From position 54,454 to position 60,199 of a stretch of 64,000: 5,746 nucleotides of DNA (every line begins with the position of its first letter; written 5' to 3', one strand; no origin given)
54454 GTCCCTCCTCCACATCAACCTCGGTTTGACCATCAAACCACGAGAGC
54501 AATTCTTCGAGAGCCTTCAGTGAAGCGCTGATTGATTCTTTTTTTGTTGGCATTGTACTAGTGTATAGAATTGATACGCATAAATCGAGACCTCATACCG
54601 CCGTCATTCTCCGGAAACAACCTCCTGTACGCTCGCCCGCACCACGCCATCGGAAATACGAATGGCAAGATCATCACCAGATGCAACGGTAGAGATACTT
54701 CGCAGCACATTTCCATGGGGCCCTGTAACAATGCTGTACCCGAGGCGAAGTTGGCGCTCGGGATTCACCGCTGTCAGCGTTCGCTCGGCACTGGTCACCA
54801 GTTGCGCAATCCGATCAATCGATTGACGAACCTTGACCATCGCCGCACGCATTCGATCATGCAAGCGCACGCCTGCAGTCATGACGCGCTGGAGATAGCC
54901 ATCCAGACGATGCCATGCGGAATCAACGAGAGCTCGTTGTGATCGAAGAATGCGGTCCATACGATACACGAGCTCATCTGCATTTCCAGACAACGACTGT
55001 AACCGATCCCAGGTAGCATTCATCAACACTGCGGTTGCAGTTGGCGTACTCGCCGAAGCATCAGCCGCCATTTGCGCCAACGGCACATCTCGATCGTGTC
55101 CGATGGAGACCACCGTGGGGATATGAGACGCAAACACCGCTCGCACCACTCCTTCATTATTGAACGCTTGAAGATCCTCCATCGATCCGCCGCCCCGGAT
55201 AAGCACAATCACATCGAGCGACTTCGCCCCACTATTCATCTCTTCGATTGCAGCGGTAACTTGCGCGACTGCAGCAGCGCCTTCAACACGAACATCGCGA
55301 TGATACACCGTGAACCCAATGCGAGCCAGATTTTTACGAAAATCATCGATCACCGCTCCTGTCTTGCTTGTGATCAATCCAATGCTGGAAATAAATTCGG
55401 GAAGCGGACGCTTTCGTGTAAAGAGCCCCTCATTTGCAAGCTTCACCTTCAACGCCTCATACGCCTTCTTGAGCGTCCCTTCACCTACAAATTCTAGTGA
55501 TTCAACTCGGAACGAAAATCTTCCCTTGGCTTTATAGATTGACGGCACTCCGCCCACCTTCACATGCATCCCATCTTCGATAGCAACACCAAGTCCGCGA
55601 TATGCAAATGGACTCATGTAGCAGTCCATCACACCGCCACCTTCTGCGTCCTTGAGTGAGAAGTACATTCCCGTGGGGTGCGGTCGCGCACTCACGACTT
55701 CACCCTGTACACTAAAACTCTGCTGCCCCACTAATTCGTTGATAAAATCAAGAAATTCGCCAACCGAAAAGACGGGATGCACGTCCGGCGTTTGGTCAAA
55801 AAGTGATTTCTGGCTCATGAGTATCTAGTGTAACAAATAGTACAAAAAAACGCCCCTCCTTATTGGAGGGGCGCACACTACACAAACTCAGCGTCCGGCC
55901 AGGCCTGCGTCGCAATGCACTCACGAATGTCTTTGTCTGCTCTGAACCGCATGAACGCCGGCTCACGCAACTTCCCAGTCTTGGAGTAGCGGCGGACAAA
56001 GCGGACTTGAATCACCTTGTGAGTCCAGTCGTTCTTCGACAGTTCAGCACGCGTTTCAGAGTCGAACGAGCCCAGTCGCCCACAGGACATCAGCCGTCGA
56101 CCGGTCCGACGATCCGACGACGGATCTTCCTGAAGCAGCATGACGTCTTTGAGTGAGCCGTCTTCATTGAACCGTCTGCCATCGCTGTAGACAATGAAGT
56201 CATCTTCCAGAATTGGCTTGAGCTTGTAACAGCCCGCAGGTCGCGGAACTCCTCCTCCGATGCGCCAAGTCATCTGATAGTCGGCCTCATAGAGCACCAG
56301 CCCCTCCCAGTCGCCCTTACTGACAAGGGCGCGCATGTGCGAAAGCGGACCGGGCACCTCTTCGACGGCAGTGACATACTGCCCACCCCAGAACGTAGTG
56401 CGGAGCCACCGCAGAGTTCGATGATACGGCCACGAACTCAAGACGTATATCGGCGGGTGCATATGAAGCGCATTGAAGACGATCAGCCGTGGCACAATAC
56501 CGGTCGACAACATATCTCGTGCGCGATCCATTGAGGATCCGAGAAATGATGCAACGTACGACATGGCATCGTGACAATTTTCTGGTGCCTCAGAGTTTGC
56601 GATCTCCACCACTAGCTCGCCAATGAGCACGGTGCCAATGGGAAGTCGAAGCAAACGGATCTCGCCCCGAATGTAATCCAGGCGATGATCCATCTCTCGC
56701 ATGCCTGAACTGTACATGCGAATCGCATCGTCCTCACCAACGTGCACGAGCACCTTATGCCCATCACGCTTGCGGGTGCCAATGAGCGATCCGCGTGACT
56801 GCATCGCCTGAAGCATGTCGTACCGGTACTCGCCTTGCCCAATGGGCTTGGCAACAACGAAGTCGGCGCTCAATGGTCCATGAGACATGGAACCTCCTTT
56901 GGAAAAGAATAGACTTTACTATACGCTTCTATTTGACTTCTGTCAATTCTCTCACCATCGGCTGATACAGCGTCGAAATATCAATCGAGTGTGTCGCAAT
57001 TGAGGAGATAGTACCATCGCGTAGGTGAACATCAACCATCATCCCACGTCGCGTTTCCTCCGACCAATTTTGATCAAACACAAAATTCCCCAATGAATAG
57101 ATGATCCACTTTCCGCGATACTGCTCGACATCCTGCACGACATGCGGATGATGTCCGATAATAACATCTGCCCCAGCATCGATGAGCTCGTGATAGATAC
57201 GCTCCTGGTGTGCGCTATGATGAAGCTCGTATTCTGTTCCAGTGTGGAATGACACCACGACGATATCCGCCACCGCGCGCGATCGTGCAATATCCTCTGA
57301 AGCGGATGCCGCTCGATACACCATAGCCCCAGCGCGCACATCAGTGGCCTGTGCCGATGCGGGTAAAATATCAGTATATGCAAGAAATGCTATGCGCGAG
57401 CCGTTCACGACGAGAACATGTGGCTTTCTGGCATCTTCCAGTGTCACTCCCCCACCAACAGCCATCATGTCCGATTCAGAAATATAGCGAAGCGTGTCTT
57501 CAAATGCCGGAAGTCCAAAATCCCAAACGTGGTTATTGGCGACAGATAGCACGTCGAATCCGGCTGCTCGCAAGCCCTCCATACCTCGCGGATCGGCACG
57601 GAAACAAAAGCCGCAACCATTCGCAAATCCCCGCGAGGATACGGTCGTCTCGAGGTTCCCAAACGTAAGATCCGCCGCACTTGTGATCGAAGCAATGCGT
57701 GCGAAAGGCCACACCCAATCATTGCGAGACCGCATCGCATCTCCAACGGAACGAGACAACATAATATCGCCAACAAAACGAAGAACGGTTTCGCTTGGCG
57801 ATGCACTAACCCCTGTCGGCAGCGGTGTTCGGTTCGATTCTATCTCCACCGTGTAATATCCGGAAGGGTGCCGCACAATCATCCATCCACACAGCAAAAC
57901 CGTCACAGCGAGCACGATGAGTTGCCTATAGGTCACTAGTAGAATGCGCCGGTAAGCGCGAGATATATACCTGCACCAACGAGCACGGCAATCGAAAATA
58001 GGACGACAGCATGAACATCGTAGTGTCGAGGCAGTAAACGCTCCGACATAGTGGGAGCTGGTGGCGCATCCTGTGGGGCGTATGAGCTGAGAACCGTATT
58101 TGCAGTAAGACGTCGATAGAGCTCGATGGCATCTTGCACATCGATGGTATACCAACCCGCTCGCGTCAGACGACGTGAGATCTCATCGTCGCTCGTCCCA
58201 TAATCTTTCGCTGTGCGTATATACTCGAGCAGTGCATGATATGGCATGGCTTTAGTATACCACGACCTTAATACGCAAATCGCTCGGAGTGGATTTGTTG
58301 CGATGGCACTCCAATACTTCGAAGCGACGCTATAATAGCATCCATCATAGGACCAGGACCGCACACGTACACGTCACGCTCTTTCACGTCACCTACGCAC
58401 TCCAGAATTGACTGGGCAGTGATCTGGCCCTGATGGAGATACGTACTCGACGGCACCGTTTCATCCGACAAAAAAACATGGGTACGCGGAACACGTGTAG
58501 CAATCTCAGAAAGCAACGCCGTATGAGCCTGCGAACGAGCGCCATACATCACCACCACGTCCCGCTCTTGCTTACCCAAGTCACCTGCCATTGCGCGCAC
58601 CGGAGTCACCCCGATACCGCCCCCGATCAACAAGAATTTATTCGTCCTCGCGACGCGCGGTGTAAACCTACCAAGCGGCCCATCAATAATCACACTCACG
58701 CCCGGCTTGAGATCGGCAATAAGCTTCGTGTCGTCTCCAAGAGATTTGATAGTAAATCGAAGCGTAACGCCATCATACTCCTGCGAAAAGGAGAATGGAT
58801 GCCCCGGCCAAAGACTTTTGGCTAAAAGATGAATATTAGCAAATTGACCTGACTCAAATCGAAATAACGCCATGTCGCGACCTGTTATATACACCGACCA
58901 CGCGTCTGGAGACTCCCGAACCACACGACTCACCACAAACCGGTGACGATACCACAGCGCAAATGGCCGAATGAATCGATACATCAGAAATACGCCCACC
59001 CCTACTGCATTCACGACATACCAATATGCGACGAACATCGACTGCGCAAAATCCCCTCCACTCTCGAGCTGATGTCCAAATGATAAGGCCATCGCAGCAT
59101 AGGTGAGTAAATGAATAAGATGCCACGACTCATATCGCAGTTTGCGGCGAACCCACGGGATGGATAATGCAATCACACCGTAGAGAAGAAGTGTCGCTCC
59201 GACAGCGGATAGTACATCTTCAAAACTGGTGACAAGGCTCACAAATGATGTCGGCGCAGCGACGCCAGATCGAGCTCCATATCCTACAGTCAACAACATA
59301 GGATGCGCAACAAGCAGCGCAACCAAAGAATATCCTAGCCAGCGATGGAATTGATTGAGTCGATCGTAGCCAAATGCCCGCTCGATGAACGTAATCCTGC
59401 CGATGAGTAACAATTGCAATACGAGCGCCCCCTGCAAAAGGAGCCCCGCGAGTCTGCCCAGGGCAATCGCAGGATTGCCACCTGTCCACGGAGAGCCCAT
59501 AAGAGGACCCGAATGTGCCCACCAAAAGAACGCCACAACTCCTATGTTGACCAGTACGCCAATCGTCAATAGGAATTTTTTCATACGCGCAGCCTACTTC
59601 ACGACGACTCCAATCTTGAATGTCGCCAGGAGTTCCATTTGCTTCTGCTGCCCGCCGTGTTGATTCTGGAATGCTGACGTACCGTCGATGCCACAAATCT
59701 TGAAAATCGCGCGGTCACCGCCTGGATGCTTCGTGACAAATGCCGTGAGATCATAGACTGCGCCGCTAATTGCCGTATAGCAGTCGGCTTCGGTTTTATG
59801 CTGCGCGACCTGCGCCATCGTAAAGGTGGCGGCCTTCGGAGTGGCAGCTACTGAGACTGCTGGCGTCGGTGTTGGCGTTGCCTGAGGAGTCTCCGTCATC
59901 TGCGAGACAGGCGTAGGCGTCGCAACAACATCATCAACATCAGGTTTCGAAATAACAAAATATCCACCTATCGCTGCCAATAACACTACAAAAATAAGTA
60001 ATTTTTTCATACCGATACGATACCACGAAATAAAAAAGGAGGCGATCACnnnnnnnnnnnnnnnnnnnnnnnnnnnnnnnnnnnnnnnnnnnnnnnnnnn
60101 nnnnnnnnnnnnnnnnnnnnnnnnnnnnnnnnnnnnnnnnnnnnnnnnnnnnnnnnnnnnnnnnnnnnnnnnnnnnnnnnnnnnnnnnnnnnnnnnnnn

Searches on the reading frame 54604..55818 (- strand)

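Call 100: search_protein_families(library=pfam, proteins=[window:54604-55818:-], max_evalue=0.001)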
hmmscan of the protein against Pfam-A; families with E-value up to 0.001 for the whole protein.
window:54604-55818:- (404 aa): 3 families
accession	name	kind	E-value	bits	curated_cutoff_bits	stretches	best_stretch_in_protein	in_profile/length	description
PF02601.20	Exonuc_VII_L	-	1.6e-59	202.4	35.9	2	135-331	6-204/315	Exonuclease VII, large subunit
PF13742.12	tRNA_anti_2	-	2.4e-13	50.6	27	1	17-108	1-94/95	OB-fold nucleic acid binding domain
PF01336.31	tRNA_anti-codon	-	5.7e-05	23.4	27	1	36-109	2-73/75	OB-fold nucleic acid binding domain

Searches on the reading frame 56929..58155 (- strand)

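Call 100: search_protein_families(library=pfam, proteins=[window:56929-58155:-], max_evalue=0.001)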
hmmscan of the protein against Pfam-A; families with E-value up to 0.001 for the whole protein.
window:56929-58155:- (408 aa): 1 family
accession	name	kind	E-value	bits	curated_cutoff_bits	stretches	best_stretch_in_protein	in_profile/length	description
PF09587.15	PGA_cap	-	5.8e-73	245.9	27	1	125-362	2-255/255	Bacterial capsule synthesis protein PGA_cap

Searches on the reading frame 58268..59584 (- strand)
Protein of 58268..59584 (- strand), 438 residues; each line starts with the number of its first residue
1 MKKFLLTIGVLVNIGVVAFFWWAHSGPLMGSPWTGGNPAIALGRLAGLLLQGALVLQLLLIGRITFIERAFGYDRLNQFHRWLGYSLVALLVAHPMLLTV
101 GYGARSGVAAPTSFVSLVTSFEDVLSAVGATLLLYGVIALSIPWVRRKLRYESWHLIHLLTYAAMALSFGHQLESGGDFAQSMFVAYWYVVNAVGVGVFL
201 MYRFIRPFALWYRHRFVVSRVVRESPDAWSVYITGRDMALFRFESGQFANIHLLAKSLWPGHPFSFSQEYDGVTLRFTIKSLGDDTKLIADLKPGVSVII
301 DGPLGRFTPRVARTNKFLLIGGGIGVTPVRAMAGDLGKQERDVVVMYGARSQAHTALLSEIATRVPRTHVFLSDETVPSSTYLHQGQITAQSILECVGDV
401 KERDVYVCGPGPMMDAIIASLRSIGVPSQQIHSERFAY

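Call 100: search_protein_families(library=pfam, proteins=[window:58268-59584:-], max_evalue=0.001)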
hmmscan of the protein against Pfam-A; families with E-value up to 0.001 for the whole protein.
window:58268-59584:- (438 aa): 4 families
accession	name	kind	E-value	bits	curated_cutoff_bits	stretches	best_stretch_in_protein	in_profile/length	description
PF01794.25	Ferric_reduct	-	1.2e-18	67.8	28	1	47-168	2-120/121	Ferric reductase like transmembrane component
PF00175.26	NAD_binding_1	-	2.9e-10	41.2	22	1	319-417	1-107/109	Oxidoreductase NAD-binding domain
PF08022.18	FAD_binding_8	-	3.1e-05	24.5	22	1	239-290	26-79/109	FAD-binding domain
PF22290.1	DmmA-like_N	-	0.00088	20.2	33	0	313-372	17-75/124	Dimethylamine monooxygenase subunit DmmA-like, N-terminal domain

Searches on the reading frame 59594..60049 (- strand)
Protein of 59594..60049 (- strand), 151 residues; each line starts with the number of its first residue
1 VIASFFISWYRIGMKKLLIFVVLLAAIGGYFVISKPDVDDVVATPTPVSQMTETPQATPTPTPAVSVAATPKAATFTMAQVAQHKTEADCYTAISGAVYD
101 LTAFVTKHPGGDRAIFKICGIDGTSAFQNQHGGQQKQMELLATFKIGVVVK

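Call 100: search_protein_families(library=pfam, proteins=[window:59594-60049:-], max_evalue=0.001)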
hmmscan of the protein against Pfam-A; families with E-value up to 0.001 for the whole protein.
window:59594-60049:- (151 aa): 1 family
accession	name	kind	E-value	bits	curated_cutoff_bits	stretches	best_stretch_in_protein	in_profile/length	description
PF00173.33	Cyt-b5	-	3.9e-18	65.7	23.7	1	77-149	1-73/74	Cytochrome b5-like Heme/Steroid binding domain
